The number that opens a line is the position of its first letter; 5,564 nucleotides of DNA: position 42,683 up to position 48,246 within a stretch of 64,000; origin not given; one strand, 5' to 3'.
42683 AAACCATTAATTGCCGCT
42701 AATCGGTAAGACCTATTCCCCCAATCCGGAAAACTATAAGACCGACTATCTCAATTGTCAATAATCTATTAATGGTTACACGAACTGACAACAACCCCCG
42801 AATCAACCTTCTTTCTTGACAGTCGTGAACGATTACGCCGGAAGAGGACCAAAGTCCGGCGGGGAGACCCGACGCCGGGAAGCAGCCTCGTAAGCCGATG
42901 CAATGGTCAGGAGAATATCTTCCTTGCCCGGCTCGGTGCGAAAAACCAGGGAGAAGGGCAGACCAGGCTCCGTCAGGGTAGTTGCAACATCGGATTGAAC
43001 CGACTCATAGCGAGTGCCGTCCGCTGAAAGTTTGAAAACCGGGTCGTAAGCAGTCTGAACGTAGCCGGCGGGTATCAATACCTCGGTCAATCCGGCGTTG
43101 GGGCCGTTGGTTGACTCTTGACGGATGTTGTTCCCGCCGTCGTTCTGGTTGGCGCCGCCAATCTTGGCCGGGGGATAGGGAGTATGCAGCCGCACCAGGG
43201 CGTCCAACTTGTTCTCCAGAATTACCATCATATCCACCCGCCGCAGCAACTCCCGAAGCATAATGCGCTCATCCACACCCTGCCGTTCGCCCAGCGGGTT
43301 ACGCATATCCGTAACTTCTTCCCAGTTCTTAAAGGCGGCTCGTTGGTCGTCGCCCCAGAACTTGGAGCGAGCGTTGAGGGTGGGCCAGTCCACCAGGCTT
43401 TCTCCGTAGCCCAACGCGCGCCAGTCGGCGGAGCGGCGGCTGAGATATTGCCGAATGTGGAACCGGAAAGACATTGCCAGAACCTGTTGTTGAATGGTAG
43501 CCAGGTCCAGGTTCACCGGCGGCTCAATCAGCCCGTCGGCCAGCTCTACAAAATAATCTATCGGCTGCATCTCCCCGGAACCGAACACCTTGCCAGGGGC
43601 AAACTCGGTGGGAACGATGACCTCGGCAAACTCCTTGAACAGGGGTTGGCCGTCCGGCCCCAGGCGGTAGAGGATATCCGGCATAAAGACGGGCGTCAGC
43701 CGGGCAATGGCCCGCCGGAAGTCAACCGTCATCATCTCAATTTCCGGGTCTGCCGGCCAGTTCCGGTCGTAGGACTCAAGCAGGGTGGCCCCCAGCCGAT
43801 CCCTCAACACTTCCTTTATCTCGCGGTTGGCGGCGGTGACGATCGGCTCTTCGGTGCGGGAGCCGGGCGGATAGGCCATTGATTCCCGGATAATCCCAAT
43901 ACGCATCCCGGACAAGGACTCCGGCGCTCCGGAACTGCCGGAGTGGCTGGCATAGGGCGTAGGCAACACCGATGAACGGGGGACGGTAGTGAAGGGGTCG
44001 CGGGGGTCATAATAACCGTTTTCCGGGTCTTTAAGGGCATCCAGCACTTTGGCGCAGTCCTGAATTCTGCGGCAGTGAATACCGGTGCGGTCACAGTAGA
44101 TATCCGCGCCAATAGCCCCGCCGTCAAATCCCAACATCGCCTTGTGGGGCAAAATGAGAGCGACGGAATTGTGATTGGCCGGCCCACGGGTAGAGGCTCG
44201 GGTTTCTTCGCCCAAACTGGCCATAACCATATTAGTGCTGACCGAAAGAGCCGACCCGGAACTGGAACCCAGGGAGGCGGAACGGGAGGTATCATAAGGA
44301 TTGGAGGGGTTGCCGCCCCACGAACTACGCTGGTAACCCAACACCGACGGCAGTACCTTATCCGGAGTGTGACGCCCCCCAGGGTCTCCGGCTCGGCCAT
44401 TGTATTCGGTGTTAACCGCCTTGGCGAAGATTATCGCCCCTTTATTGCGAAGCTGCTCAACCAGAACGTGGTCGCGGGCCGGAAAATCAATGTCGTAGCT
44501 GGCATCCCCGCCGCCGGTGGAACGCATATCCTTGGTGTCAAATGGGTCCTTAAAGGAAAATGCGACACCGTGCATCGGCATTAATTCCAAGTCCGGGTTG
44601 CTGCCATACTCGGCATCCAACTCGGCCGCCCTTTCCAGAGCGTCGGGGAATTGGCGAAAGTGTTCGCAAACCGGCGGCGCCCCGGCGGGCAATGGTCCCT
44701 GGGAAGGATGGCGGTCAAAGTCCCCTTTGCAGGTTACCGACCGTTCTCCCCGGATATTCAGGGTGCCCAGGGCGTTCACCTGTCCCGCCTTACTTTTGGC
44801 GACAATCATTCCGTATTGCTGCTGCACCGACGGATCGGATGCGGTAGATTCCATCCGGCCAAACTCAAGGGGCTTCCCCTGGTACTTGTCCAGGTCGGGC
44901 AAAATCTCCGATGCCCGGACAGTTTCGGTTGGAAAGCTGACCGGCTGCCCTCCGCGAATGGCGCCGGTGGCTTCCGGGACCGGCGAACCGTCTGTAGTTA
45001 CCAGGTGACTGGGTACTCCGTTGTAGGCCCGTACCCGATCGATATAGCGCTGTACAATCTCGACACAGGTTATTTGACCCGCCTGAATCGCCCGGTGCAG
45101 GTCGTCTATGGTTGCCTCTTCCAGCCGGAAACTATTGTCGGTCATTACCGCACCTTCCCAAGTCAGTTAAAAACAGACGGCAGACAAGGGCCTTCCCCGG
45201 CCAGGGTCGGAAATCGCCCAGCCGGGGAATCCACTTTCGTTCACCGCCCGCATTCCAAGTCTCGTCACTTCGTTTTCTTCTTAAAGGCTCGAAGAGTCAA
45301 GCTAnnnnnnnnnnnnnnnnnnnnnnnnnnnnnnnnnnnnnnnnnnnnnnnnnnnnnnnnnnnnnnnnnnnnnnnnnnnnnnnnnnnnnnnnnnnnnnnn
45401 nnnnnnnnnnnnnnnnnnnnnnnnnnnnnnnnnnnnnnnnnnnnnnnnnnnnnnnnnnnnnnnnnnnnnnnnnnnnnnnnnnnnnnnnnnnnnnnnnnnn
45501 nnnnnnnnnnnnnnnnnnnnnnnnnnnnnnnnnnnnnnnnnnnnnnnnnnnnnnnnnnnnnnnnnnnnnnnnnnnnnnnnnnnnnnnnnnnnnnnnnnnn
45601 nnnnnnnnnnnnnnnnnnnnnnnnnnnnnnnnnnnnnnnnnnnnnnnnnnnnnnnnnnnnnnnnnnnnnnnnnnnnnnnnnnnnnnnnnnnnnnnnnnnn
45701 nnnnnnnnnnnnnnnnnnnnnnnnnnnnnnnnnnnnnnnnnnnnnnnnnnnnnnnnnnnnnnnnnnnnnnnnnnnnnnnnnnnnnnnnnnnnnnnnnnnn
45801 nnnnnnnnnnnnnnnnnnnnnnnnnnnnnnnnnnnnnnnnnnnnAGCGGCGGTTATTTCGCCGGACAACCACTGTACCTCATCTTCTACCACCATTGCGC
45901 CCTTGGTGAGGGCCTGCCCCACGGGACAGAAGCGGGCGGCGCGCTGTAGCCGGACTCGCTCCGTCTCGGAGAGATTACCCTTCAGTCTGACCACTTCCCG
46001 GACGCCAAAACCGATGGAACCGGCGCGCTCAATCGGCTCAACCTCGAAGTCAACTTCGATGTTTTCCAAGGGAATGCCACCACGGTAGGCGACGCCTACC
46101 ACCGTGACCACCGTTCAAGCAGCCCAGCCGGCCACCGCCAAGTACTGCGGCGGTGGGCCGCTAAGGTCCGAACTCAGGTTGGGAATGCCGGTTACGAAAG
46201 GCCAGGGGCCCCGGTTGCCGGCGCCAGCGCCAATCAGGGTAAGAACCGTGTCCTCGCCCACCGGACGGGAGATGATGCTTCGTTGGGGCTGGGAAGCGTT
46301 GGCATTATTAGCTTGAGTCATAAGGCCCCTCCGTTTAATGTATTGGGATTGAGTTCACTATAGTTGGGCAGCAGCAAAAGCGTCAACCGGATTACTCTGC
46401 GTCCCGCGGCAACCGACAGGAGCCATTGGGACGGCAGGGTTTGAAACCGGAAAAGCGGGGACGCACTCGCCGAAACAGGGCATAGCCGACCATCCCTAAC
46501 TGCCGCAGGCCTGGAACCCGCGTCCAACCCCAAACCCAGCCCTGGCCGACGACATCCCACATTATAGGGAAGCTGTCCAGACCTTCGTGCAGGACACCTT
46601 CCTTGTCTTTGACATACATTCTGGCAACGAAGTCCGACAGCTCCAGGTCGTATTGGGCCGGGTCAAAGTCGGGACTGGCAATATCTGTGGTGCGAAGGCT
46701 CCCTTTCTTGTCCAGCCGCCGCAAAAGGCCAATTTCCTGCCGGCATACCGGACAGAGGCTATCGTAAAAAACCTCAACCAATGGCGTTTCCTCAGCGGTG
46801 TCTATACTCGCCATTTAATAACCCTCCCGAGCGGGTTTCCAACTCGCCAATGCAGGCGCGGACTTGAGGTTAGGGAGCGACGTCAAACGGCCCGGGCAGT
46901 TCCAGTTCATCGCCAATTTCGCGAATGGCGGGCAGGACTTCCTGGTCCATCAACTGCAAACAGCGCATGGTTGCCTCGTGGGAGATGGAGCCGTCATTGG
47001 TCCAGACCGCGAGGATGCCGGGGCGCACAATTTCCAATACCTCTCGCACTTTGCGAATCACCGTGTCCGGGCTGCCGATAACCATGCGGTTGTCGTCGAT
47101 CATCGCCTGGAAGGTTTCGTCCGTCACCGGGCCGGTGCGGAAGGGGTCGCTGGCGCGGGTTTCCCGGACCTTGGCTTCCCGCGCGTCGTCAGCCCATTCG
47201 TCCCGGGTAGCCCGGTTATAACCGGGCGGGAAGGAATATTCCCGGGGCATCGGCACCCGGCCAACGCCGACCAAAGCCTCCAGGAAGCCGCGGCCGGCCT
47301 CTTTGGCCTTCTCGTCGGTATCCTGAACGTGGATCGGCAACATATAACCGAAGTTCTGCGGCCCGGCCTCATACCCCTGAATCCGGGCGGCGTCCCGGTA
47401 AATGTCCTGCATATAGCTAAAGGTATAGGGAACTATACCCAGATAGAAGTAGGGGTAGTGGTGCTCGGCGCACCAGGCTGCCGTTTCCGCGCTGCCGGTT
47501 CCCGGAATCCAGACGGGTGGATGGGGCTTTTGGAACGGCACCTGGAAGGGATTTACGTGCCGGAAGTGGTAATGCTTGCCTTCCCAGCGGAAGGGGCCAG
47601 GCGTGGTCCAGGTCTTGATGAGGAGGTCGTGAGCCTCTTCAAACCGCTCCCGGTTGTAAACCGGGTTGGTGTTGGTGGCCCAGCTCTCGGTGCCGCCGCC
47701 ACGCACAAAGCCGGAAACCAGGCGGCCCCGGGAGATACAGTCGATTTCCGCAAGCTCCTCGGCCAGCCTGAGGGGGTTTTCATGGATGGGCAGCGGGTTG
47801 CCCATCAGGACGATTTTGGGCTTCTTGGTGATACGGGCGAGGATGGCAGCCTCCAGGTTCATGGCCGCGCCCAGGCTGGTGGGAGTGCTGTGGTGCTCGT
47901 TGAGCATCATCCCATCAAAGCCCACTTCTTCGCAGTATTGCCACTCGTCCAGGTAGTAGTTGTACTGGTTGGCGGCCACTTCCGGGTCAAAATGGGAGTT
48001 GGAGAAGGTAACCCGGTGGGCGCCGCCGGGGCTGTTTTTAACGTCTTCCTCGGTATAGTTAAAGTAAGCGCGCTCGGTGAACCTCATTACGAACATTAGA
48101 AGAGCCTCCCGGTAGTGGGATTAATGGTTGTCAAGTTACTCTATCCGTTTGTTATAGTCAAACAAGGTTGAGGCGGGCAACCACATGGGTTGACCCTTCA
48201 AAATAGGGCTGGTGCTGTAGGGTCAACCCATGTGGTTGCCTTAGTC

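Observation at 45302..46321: Tandem OsmC-like protein with UGA at the catalytic Cys position and a downstream SECIS-like hairpin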

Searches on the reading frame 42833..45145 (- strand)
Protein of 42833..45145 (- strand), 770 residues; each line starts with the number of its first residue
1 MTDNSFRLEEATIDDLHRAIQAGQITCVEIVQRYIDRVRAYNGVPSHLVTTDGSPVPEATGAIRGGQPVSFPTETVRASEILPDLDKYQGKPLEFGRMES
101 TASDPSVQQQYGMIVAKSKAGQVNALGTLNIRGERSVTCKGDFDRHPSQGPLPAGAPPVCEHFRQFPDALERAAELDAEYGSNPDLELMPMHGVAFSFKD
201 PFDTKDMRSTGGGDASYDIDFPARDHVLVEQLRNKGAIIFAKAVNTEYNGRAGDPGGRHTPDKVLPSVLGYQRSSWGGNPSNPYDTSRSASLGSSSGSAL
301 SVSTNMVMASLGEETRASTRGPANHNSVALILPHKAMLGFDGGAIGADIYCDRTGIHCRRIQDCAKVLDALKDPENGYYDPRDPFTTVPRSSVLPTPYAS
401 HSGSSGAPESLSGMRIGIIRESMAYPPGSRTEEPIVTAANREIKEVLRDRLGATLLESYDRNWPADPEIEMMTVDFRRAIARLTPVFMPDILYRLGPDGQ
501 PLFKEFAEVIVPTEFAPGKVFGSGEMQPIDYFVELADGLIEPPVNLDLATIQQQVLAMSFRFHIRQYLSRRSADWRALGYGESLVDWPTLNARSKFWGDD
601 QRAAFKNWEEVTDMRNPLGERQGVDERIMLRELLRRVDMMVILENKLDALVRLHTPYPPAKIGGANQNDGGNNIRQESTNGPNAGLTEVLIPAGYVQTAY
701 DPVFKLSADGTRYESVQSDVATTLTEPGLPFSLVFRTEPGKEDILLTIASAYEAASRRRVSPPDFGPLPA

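Call 71: search_protein_families(library=pfam, proteins=[window:42833-45145:-], max_evalue=0.01)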
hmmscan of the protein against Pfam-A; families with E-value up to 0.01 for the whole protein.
window:42833-45145:- (770 aa): 1 family
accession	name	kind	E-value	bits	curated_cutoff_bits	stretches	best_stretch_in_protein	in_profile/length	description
PF01425.27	Amidase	-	8.8e-27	94.7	27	1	165-427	24-250/445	Amidase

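Call 72: search_protein_families(library=ncbifam, proteins=[window:42833-45145:-], max_evalue=0.1)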
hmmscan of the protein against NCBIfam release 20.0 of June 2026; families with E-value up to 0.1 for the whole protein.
window:42833-45145:- (770 aa): 26 families (the best 25 are shown)
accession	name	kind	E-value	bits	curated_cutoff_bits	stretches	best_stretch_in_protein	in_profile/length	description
NF005300.0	PRK06828.1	subfamily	4.2e-32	111.2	494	2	167-461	58-324/491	amidase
NF006006.0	PRK08137.1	equivalog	3.3e-30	105.4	534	1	167-478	79-356/529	amidase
NF005688.0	PRK07488.1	equivalog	1.2e-20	73.9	532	1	168-337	54-201/474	indoleacetamide hydrolase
NF005219.0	PRK06707.1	equivalog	4.2e-20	71.7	498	1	167-371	116-303/536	amidase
NF005127.0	PRK06565.1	equivalog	3.9e-19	68.6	575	2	167-427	56-297/570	amidase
NF005686.0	PRK07486.1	subfamily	2.3e-18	66.2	465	1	170-387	61-251/486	amidase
TIGR02713.1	allophanate_hyd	equivalog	2e-15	56.3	511.05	1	172-389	16-203/563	allophanate hydrolase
NF004816.0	PRK06170.1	equivalog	3.7e-15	55.5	503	2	165-243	53-127/493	amidase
NF005460.0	PRK07056.1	subfamily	1.2e-13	50.8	447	2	278-374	143-241/457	amidase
NF006043.0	PRK08186.1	subfamily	2.6e-13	49.3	487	2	278-376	136-232/600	allophanate hydrolase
NF006631.0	PRK09201.1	equivalog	3.4e-13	49.1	461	2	277-375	140-236/466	AtzE family amidohydrolase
TIGR00132.1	gatA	equivalog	4.7e-11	42.1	481.1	1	278-384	126-225/466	Asp-tRNA(Asn)/Glu-tRNA(Gln) amidotransferase subunit GatA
TIGR02715.1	amido_AtzE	subfamily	1.1e-10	41.1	425.75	2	277-375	133-229/452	AtzE family amidohydrolase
NF005565.0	PRK07235.1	subfamily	1.1e-09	37.5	545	1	277-443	155-306/506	amidase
NF009119.0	PRK12470.1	equivalog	1.6e-09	37.4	498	1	185-393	67-233/462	amidase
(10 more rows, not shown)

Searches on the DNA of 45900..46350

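Call 42: search_rna_families(source=window, start=45900, end=46350, threshold=evalue, max_evalue=10)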
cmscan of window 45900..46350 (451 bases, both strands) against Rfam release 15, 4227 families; matches with E-value up to 10: 0.
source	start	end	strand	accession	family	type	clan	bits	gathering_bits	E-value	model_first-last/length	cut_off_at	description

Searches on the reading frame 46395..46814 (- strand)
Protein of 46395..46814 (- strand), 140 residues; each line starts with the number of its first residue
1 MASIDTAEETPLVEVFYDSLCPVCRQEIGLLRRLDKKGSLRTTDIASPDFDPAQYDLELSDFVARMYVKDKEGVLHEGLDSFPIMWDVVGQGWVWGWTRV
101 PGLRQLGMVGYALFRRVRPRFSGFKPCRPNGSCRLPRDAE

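Call 6: search_protein_families(library=pfam, proteins=[window:46395-46814:-], max_evalue=1)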
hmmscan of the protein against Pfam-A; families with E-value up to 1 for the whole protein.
seq(140 aa): 1 family
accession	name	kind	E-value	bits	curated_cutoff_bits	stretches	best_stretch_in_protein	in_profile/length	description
PF04134.17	DCC1-like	-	2.4e-18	67.9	27.8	1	15-123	1-112/113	DCC1-like thiol-disulfide oxidoreductase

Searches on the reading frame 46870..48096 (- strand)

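Call 71: search_protein_families(library=pfam, proteins=[window:46870-48096:-], max_evalue=0.01)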
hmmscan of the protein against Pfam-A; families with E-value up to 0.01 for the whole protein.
window:46870-48096:- (408 aa): 1 family
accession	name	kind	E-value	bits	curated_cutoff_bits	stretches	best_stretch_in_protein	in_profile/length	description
PF00296.26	Bac_luciferase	-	1.4e-36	126.9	27.9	1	31-354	6-308/314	Luciferase-like monooxygenase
